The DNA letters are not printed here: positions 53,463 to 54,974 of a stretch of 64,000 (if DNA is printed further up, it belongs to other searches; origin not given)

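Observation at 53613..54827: wHTH-receiver-GGDEF-like protein in an archaeal genome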

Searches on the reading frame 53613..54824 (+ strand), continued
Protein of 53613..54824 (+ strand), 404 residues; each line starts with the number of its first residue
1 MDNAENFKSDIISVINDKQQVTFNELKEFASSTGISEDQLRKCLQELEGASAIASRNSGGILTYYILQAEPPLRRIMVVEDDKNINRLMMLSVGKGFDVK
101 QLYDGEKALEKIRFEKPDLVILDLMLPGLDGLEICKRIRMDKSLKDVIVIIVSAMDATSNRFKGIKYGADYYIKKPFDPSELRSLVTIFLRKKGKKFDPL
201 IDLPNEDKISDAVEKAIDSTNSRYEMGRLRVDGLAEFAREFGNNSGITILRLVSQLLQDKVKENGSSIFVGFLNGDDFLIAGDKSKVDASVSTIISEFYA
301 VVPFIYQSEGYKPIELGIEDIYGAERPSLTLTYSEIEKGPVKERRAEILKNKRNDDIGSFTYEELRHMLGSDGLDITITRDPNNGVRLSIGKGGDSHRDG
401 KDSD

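Call 36: find_encoding_contigs(protein=P0016, flank=10000, max_places=2)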
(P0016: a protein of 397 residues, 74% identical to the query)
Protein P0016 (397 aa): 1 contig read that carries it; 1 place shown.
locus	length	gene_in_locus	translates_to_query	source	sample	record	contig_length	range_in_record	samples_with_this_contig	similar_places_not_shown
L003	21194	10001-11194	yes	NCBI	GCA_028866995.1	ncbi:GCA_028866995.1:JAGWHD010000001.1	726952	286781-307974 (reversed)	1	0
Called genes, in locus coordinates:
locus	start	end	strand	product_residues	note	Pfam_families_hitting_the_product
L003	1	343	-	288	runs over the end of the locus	PF00696:AA_kinase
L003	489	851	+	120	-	-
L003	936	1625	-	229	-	PF03412:Peptidase_C39 (faint), PF13529:Peptidase_C39_2, PF09778:Guanylate_cyc_2 (weak), PF11814:DUF3335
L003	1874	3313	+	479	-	PF01139:RtcB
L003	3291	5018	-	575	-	PF19291:TREH_N, PF00723:Glyco_hydro_15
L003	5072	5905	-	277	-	-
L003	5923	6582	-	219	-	PF01269:Fibrillarin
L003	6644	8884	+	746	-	PF00989:PAS (faint), PF08448:PAS_4 (faint), PF13426:PAS_9 (faint), PF24820:Diguanyl_cycl_sensor (faint), PF00512:HisKA, PF02518:HATPase_c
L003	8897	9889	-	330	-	-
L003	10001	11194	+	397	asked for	PF00072:Response_reg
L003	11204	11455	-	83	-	-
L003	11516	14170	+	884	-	PF04851:ResIII, PF00270:DEAD, PF00271:Helicase_C, PF19306:WHD_Lhr, PF08494:DEAD_assoc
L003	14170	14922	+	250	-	PF00149:Metallophos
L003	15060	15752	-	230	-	-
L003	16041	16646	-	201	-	PF13563:2_5_RNA_ligase2 (weak)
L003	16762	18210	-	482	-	PF00587:tRNA-synt_2b, PF03129:HGTP_anticodon, PF09180:ProRS-C_1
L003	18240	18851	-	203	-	PF00702:Hydrolase (weak)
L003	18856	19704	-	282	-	PF01619:Pro_dh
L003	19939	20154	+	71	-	-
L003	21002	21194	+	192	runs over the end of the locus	-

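Call 41: find_encoding_contigs(protein=P0002, flank=10000, max_places=1)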
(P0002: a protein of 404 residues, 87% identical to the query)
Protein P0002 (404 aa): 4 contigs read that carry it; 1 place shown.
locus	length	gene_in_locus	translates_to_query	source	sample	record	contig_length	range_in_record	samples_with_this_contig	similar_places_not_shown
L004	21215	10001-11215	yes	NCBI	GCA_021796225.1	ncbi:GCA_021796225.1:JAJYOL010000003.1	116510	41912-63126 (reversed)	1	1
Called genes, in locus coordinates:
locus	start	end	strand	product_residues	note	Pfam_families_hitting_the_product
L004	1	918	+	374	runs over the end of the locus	PF00579:tRNA-synt_1b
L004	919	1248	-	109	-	-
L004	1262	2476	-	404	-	PF05673:DUF815 (faint), PF13191:AAA_16, PF13401:AAA_22 (weak), PF00004:AAA (weak), PF22606:Cdc6-ORC-like_ATPase_lid (weak), PF22703:Cdc6_lid, PF09079:WHD_Cdc6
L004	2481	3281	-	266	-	PF00142:Fer4_NifH (faint), PF01656:CbiA, PF10609:ParA, PF13614:AAA_31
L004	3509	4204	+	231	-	PF10584:Proteasome_A_N, PF00227:Proteasome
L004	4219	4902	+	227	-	PF01172:SBDS_N, PF09377:SBDS_domain_II, PF20268:SBDS_C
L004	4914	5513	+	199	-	PF00013:KH_1 (weak), PF15985:KH_6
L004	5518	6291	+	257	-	PF01138:RNase_PH, PF03725:RNase_PH_C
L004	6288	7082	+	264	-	PF01138:RNase_PH, PF03725:RNase_PH_C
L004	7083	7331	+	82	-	PF01780:Ribosomal_L37ae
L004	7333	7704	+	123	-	-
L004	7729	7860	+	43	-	PF03604:Zn_ribbon_RPAB4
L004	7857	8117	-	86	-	PF05239:PRC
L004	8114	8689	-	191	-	-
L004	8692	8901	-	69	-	-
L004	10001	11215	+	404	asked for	PF00072:Response_reg, PF23198:PDE8A_N (faint)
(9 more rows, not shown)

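Call 42: find_encoding_contigs(protein=P0008, flank=10000, max_places=1)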
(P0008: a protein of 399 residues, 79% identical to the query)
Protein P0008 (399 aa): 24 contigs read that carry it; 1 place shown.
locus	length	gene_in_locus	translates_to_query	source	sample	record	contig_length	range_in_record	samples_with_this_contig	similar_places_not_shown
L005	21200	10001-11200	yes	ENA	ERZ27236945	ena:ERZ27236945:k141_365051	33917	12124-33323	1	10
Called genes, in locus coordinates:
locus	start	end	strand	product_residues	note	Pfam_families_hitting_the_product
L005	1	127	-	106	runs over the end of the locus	PF04032:Rpr2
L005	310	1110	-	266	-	PF09778:Guanylate_cyc_2, PF11814:DUF3335, PF13529:Peptidase_C39_2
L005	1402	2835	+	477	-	PF01139:RtcB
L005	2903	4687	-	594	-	PF19291:TREH_N (weak), PF00723:Glyco_hydro_15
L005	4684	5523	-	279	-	-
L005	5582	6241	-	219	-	PF01269:Fibrillarin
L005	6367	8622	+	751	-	PF13426:PAS_9 (weak), PF00512:HisKA, PF02518:HATPase_c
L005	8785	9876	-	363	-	-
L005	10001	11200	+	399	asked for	PF00072:Response_reg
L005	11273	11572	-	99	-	-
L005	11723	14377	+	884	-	PF04851:ResIII, PF00270:DEAD, PF00271:Helicase_C, PF19306:WHD_Lhr, PF08494:DEAD_assoc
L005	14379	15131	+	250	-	PF00149:Metallophos (weak)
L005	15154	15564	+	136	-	PF00075:RNase_H, PF13456:RVT_3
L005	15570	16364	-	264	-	-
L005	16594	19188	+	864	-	PF00515:TPR_1, PF07719:TPR_2 (weak), PF13414:TPR_11, PF13431:TPR_17 (weak), PF25575:TPR_BSK1_C, PF14890:Intein_splicing, PF14528:LAGLIDADG_3, PF00004:AAA, +6 more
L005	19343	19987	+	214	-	PF08843:AbiEii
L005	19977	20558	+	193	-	-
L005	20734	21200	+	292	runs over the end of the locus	PF00892:EamA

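Call 49: find_related_loci(query=A1, collection=genome_contigs, flank=10000)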
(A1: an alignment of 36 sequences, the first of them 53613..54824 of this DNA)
Query A1 (404 aa) in genome_contigs; peptide patterns used: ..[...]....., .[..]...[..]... (x = any residue, [..] = any of these).
129 stretches matched a pattern; 107 encode a relative of the query (tblastn E <= 1e-3); the best 80 are kept; 80 distinct loci.
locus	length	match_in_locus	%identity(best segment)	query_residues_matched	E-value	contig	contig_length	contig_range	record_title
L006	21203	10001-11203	87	1-401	0e+0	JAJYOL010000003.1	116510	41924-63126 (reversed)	MAG: Candidatus Micrarchaeota archaeon isolate DBS2-5.bin41 NODE_69_length_116510_cov_8.161493, whole genome shotgun seq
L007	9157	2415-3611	80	1-399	0e+0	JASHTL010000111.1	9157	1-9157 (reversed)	MAG: Candidatus Micrarchaeota archaeon isolate JOPF152 JOPF_N071_contig_80274, whole genome shotgun sequence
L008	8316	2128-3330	79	1-401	0e+0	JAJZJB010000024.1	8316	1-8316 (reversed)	MAG: Candidatus Micrarchaeota archaeon isolate LSA5.bin112 NODE_13036_length_8316_cov_5.546098, whole genome shotgun seq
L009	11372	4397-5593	79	1-399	0e+0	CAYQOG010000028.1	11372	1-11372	MAG TPA_asm: Candidatus Micrarchaeota archaeon isolate SRP226684_co1_186 genome assembly, contig: NODE_4515_length_11372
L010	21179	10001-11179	79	1-393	0e+0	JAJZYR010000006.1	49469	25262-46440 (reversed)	MAG: Candidatus Micrarchaeota archaeon isolate TL1-5.bin55 NODE_660_length_49469_cov_3.858052, whole genome shotgun sequ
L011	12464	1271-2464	79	1-399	0e+0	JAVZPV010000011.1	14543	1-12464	MAG: Candidatus Micrarchaeaceae archaeon isolate DRTY-7_201709_bins_20 DRTY-7_201709_bins_20_scaffold_11, whole genome s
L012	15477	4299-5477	78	1-393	0e+0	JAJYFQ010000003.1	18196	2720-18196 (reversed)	MAG: Candidatus Micrarchaeota archaeon isolate DBS1-2.bin49 NODE_3048_length_18196_cov_1.033483, whole genome shotgun se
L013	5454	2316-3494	77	1-393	0e+0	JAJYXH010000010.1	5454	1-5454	MAG: Candidatus Micrarchaeota archaeon isolate FK3.bin34 NODE_28485_length_5454_cov_5.744697, whole genome shotgun seque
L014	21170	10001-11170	76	1-390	0e+0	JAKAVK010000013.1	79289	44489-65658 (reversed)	MAG: Candidatus Micrarchaeota archaeon isolate YP3.bin93 NODE_382_length_79289_cov_6.49972, whole genome shotgun sequenc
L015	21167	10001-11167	74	1-393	0e+0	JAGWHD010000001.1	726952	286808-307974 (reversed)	MAG: Candidatus Micrarchaeota archaeon isolate REEA68 REEA68_1_length_726952_cov_8.606876, whole genome shotgun sequence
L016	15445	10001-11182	72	1-395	0e+0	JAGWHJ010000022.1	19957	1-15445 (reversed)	MAG: Candidatus Micrarchaeota archaeon isolate REEA76 REEA76-150_4177, whole genome shotgun sequence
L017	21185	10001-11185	72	1-394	0e+0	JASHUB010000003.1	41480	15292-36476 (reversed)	MAG: Candidatus Micrarchaeota archaeon isolate JOPF168 JOPF_NEAR_contig_47604, whole genome shotgun sequence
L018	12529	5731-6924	72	1-396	0e+0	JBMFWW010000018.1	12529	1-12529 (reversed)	MAG: Candidatus Micrarchaeia archaeon isolate KM4364-28 NODE_18_length_12529_cov_6.912350, whole genome shotgun sequence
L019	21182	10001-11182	70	1-394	0e+0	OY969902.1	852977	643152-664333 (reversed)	MAG: uncultured archaeon isolate MFD01476.bin.c.10 genome assembly, chromosome: 1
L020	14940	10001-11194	71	1-398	0e+0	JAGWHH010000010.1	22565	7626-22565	MAG: Candidatus Micrarchaeota archaeon isolate REEA73 REEA73_10_length_22565_cov_3.571327, whole genome shotgun sequence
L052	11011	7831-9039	67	1-401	7e-179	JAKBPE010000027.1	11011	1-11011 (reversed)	MAG: bacterium isolate LSA4.bin48 NODE_7188_length_11011_cov_3.603179, whole genome shotgun sequence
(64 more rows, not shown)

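Call 53: search_protein_families(library=pfam, proteins=[L003:8897-9886:-, L005:8785-9873:-, L003:6644-8881:+, L003:11204-11452:-, L001:8913-9908:-], max_evalue=1)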
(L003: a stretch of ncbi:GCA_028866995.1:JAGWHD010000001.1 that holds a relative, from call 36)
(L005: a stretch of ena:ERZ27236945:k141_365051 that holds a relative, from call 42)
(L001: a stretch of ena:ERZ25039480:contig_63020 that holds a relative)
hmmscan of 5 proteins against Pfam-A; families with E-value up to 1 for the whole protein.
L003:8897-9886:- (329 aa): 1 family
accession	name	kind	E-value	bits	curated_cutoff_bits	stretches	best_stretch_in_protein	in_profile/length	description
PF17590.7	DUF5488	-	0.012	15.8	25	1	257-277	26-46/70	Family of unknown function (DUF5488)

L005:8785-9873:- (362 aa): 2 families
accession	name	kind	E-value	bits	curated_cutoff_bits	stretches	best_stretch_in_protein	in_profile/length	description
PF04151.21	PPC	-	0.22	12.9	25.9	1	114-142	4-31/70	Bacterial pre-peptidase C-terminal domain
PF20088.4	DUF6480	-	0.26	11.6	25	0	24-50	45-71/78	Family of unknown function (DUF6480)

L003:6644-8881:+ (746 aa): 14 families
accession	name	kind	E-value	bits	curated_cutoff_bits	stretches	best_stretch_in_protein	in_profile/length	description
PF02518.31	HATPase_c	-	9.7e-30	103.7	26.4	1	624-735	2-110/111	Histidine kinase-, DNA gyrase B-, and HSP90-like ATPase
PF00512.31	HisKA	-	3.3e-18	65.9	26.9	1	509-576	2-66/66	His Kinase A (phospho-acceptor) domain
PF13426.13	PAS_9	-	1.6e-14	54.5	27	2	376-480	1-102/103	PAS domain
PF00989.32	PAS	-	7.7e-11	42.4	22.6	2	256-302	2-48/113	PAS fold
PF08448.16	PAS_4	-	3.5e-10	40.5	23.1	2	261-307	1-47/110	PAS fold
PF24820.1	Diguanyl_cycl_sensor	-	1.1e-06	29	28.1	1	375-411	5-41/109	Diguanylate cyclase-like sensor domain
PF13188.13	PAS_8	-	0.00027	21.2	21.8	0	164-188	13-37/65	PAS domain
PF01590.32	GAF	-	0.00028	21.8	22.4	1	62-137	57-131/133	GAF domain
PF13185.12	GAF_2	-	0.00093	19.8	28.6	1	63-136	60-132/136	GAF domain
PF13581.12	HATPase_c_2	-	0.0018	18.7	27.4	1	632-710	40-110/127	Histidine kinase-like ATPase domain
PF13596.12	PAS_10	-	0.0076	17.3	22.1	1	258-306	2-49/106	PAS domain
PF14501.12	HATPase_c_5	-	0.014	15.7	22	1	628-720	6-90/102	GHKL domain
PF13589.12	HATPase_c_3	-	0.023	15.2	25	1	633-702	8-77/137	Histidine kinase-, DNA gyrase B-, and HSP90-like ATPase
PF08446.17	PAS_2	-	0.09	14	21.4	0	272-307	23-58/107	PAS fold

L003:11204-11452:- (82 aa): 0 families

L001:8913-9908:- (331 aa): 1 family
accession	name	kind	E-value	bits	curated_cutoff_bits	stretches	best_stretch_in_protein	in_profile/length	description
PF10507.14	TMEM65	-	0.19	12.1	25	1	144-198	31-85/109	Transmembrane protein 65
